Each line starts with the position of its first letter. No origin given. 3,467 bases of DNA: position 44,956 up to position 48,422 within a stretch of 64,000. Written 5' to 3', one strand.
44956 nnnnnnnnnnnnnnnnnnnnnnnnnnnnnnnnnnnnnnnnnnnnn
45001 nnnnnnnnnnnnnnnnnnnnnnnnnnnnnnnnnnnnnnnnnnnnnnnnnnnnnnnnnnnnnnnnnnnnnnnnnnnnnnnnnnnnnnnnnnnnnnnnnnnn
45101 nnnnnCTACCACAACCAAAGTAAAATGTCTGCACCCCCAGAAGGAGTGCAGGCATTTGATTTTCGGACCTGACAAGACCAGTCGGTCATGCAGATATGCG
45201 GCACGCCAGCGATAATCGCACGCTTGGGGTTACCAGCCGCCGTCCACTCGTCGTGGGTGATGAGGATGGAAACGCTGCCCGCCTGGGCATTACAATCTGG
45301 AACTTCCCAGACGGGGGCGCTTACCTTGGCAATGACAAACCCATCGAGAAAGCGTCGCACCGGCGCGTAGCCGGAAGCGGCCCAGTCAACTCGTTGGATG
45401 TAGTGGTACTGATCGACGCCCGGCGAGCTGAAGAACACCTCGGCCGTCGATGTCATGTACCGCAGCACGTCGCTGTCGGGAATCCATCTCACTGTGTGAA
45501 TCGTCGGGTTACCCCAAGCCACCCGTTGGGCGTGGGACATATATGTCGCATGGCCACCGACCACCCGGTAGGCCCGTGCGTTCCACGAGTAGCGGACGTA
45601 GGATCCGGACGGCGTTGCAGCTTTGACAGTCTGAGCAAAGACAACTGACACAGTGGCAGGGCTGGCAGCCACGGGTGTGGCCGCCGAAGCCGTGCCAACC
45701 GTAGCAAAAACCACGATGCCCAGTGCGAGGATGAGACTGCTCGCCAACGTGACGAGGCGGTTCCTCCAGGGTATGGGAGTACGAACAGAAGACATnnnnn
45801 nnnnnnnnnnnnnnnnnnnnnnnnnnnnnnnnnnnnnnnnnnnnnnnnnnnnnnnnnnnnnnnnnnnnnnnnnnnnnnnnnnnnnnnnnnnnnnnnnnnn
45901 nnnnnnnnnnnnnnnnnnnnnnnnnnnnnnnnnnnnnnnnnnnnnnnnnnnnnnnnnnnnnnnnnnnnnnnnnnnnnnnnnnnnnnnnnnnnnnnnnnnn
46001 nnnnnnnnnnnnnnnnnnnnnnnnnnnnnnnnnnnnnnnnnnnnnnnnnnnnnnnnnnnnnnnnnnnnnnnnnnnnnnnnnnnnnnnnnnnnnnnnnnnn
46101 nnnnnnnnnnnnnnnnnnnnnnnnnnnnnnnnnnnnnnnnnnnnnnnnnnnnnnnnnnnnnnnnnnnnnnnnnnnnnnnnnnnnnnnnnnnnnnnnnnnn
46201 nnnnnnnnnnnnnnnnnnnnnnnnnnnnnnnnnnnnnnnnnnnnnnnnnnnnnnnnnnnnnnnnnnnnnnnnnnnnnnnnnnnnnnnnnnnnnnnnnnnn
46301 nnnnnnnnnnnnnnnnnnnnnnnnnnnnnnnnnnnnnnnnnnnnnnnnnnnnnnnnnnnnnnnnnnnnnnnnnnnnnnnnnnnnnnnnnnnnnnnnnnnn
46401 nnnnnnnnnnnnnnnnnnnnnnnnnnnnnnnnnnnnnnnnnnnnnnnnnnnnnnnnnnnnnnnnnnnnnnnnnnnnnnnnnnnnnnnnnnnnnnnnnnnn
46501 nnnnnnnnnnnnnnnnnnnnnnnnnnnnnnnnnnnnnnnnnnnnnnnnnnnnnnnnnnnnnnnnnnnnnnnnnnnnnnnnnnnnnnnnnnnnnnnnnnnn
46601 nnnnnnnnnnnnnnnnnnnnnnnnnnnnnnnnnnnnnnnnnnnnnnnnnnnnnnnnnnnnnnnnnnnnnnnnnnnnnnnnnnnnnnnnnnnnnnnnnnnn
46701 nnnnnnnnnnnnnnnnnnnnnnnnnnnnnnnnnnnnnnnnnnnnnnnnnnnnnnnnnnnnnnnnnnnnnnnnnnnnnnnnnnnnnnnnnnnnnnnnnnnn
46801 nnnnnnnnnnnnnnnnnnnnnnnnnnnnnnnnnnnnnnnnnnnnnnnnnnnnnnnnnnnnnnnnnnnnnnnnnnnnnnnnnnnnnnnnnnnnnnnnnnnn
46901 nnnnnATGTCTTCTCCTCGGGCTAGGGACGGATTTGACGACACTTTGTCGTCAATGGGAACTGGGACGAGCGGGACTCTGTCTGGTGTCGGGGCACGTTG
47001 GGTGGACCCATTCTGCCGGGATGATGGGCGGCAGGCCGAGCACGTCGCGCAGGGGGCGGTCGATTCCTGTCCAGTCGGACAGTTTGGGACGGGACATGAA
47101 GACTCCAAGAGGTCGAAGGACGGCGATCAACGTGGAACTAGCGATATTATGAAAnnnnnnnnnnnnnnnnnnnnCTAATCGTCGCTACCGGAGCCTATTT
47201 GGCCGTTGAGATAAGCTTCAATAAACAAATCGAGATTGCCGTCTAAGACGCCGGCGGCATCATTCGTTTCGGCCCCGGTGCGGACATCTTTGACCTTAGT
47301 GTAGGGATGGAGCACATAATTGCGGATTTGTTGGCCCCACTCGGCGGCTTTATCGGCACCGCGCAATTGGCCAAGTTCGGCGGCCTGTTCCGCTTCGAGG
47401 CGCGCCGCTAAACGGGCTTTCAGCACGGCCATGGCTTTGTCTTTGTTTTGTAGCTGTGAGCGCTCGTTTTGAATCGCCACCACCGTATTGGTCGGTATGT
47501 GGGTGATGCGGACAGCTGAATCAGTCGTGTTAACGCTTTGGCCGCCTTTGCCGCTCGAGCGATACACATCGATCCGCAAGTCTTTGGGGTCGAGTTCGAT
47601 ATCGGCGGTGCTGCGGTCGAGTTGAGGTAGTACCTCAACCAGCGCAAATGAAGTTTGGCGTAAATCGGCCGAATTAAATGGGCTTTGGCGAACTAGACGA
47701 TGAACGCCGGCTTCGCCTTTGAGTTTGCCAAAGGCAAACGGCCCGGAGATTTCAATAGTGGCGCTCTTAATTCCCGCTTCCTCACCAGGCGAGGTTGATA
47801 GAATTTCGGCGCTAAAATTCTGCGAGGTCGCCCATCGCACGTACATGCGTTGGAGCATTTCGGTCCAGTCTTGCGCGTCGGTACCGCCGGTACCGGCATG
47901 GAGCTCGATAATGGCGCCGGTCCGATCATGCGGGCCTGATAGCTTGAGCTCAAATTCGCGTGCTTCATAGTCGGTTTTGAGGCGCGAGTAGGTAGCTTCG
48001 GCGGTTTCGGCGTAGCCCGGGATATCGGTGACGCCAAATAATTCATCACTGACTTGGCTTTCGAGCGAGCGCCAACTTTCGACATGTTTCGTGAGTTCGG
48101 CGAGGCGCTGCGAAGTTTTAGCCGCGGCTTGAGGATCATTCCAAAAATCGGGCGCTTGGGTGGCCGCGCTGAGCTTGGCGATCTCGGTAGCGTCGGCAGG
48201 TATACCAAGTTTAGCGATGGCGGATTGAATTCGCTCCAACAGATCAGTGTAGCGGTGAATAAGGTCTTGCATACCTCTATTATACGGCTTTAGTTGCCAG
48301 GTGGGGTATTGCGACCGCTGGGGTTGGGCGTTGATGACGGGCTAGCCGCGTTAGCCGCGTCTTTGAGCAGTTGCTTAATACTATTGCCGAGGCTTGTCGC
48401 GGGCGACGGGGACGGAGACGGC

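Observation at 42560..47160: GC-rich island upstream of ftsE carrying a TasA-like fibre protein with its dedicated SipW-type signal peptidase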

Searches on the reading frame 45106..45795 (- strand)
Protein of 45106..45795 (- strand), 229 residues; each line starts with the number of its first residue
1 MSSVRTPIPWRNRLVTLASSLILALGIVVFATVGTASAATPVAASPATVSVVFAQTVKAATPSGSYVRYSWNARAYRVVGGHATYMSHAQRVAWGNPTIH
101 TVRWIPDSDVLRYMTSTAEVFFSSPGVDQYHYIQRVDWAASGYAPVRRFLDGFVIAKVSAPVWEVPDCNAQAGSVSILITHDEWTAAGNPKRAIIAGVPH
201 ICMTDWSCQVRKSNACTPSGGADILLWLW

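Call 9: search_protein_families(library=pfam, max_evalue=0.1, proteins=[window:45106-45795:-])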
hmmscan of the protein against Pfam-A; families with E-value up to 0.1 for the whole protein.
window:45106-45795:- (229 aa): 0 families

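Call 10: search_protein_families(library=ncbifam, max_evalue=0.1, proteins=[window:45106-45795:-])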
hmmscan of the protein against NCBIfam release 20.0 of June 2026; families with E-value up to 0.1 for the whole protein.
window:45106-45795:- (229 aa): 1 family
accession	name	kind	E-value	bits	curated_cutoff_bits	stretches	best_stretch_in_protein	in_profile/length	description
NF053514.2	JUQZ_fam_ocin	equivalog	0.083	13.2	40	0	16-82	8-68/107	BLB8/JUQZ-1 family protein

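Call 60: search_protein_representatives(protein=window:45106-45792:-)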
Query: 228 residues. Proteins with E-value up to 0.001 (for the whole library): 12; up to 1e-10: 4; up to 1e-30: 1. The best 12 are listed.
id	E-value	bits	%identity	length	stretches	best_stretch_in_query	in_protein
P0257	2.7e-149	511.2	100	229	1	1-228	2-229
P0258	2.9e-15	72.7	32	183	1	49-198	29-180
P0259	7.6e-14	68.0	36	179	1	48-198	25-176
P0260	7.0e-13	64.9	33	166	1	52-198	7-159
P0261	1.3e-08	50.9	29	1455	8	23-83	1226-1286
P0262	1.2e-07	47.8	28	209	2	42-142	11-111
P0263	2.5e-07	46.7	33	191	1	37-199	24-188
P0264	1.8e-05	40.7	27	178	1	48-198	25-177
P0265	1.9e-05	40.6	28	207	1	42-145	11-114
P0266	3.2e-05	39.9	31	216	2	40-142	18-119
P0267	2.0e-04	37.2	30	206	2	56-141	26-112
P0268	3.3e-04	36.5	24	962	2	65-199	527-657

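Call 61: search_protein_families(library=pfam, max_evalue=0.01, proteins=[P0258, P0259, P0260, P0261, P0263, P0268])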
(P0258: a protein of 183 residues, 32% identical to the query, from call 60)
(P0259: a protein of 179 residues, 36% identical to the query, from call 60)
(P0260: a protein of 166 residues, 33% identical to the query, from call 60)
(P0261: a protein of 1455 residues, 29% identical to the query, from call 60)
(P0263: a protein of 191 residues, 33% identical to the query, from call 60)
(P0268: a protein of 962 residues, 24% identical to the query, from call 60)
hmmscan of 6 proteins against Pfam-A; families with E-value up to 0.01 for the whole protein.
P0258 (183 aa): 1 family
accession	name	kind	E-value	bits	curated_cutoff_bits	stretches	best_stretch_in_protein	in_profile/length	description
PF17660.6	BTRD1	-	0.0035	17.7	23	0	116-134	18-36/50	Polyglycine hydrolase-like, structural repeat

P0259 (179 aa): 0 families

P0260 (166 aa): 0 families

P0261 (1455 aa): 8 families
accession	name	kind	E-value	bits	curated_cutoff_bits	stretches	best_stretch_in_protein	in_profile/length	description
PF08034.16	TES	-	1e-24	87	24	0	147-179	32-64/66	Trematode eggshell synthesis protein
PF18780.6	HNH_repeat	-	8.7e-11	42.4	26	0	147-165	28-46/54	Homing endonuclease associated repeat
PF16367.11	RRM_7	-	3.7e-10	40.1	27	0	39-75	8-44/94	RNA recognition motif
PF24458.1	DUF7573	-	5.4e-06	26.7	30.2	0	143-156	12-25/39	Domain of unknown function (DUF7573)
PF12322.14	T4_baseplate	-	0.00031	20.9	24.5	0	137-158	192-213/219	T4 bacteriophage base plate protein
PF14260.11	zf-C4pol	-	0.00061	20.4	28.9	0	144-171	12-39/70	C4-type zinc-finger of DNA polymerase delta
PF01428.23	zf-AN1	-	0.0011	19.5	27.9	0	140-151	11-22/40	AN1-like Zinc finger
PF24444.1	DUF7563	-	0.0019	18.1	27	0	145-161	4-20/39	Family of unknown function (DUF7563)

P0263 (191 aa): 0 families

P0268 (962 aa): 3 families
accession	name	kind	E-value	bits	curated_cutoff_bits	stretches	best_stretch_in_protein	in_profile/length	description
PF00413.30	Peptidase_M10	-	0.00041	20.7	24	1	278-296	109-127/159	Matrixin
PF13583.11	Reprolysin_4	-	0.0025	17.9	22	1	277-300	135-158/203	Metallo-peptidase family M12B Reprolysin-like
PF05572.19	Peptidase_M43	-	0.0045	17.4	23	1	278-306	69-97/152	Pregnancy-associated plasma protein-A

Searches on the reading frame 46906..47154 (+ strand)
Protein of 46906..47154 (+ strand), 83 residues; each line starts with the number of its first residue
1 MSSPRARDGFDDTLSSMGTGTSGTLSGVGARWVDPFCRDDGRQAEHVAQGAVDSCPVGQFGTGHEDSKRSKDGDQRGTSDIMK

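Call 36: search_protein_families(library=pfam, max_evalue=0.1, proteins=[window:46906-47154:+])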
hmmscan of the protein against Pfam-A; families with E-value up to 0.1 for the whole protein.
window:46906-47154:+ (83 aa): 0 families

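Call 76: search_protein_families(library=ncbifam, max_evalue=0.1, proteins=[window:46906-47154:+])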
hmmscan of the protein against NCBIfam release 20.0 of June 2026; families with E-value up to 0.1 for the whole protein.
window:46906-47154:+ (83 aa): 0 families

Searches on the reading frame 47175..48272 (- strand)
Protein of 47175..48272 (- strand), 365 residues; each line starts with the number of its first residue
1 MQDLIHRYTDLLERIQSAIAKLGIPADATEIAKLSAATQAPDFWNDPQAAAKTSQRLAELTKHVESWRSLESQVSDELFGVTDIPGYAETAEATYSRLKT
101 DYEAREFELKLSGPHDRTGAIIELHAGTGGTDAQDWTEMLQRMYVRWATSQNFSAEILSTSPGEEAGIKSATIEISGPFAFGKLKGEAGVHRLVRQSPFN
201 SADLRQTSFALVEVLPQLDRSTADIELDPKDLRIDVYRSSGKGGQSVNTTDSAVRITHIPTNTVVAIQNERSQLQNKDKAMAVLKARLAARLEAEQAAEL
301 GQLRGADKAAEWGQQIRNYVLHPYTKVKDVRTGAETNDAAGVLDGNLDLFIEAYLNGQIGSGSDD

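Call 9: search_protein_families(library=pfam, max_evalue=0.1, proteins=[window:47175-48272:-])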
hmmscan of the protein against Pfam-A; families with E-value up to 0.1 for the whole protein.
window:47175-48272:- (365 aa): 3 families
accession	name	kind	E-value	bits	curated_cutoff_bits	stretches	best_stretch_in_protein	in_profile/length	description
PF03462.23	PCRF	-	5.6e-48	163.8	24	1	29-212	3-194/194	PCRF domain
PF00472.26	RF-1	-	8.8e-38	129.3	35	1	223-331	3-116/116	RF-1 domain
PF16326.10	ABC_tran_CTD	-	0.0019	18.8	32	1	28-65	21-58/69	ABC transporter C-terminal domain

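Call 20: find_related_loci(query=window:47175-48269:-, collection=genome_contigs, flank=10000)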
Query window:47175-48269:- (364 aa) in genome_contigs; peptide patterns used: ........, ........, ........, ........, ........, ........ (x = any residue, [..] = any of these).
600 stretches matched a pattern (row limit reached: there are more); 579 encode a relative of the query (tblastn E <= 1e-3); the best 80 are kept; 80 distinct loci.
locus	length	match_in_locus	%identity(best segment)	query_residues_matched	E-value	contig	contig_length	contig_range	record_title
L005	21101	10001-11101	67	1-363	7e-161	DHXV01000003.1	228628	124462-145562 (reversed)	MAG TPA_asm: Patescibacteria group bacterium UBA5147 UBA5147_contig_267, whole genome shotgun sequence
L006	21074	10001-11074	59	2-359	1e-136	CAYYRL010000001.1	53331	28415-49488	MAG TPA_asm: uncultured Candidatus Saccharimonadales bacterium isolate SRP200132_co2_252 genome assembly, contig: NODE_4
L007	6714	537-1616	61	1-360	6e-137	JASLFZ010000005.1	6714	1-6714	MAG: Candidatus Saccharimonadales bacterium isolate SHSU.bins.393 k141_18646109, whole genome shotgun sequence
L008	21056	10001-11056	57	10-354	5e-123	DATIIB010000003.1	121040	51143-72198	MAG TPA_asm: Candidatus Saccharimonadales bacterium isolate SMAG_U15653 k141_617581, whole genome shotgun sequence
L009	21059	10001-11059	54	1-354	2e-117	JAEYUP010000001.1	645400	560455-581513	MAG: Candidatus Parcubacteria bacterium isolate OH_CBlB_173 k127_2475498, whole genome shotgun sequence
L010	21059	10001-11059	54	1-354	6e-117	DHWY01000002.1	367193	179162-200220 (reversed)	MAG TPA_asm: Candidatus Saccharibacteria bacterium UBA5170 UBA5170_contig_1, whole genome shotgun sequence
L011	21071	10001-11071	53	1-358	5e-117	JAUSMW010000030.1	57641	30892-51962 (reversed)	MAG: Candidatus Saccharibacteria bacterium isolate E19_maxbin.112_sub E19_k141_591669, whole genome shotgun sequence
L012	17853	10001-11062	53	1-355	5e-116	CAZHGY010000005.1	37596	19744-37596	MAG TPA_asm: uncultured Candidatus Saccharimonas sp. isolate SRP192927_co4_146 genome assembly, contig: NODE_1585_length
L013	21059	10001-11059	54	1-354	1e-115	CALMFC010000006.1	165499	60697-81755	MAG TPA_asm: uncultured bacterium isolate SRR1763383_bin.5_CONCOCT_v1.1_MAG genome assembly, contig: ERZ747224.25, whole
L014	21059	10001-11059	55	1-354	1e-117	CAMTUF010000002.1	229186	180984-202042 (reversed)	MAG: uncultured bacterium isolate G04_MAG_00029 genome assembly, contig: G04_MAG_00029_000000000001, whole genome shotgu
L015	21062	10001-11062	54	2-355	1e-115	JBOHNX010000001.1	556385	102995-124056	MAG: Candidatus Saccharimonadales bacterium isolate SD8036_maxbin2.bin.8 NODE_2_length_556385_cov_14.177026, whole genom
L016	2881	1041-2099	54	1-354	1e-119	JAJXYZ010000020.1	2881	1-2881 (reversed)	MAG: bacterium isolate BP7.bin25 NODE_98393_length_2881_cov_2.096950, whole genome shotgun sequence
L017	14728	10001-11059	54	1-354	7e-115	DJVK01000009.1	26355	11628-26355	MAG TPA_asm: Candidatus Saccharibacteria bacterium UBA6258 UBA6258_contig_123428, whole genome shotgun sequence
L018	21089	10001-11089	50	1-362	9e-115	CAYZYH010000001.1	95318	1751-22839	MAG TPA_asm: uncultured Candidatus Saccharibacteria bacterium isolate SRP342105_co1_503 genome assembly, contig: NODE_26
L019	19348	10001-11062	52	3-357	4e-115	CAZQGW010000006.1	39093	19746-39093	MAG TPA_asm: uncultured Candidatus Saccharimonas sp. isolate binchicken_co3_592 genome assembly, contig: NODE_3029_lengt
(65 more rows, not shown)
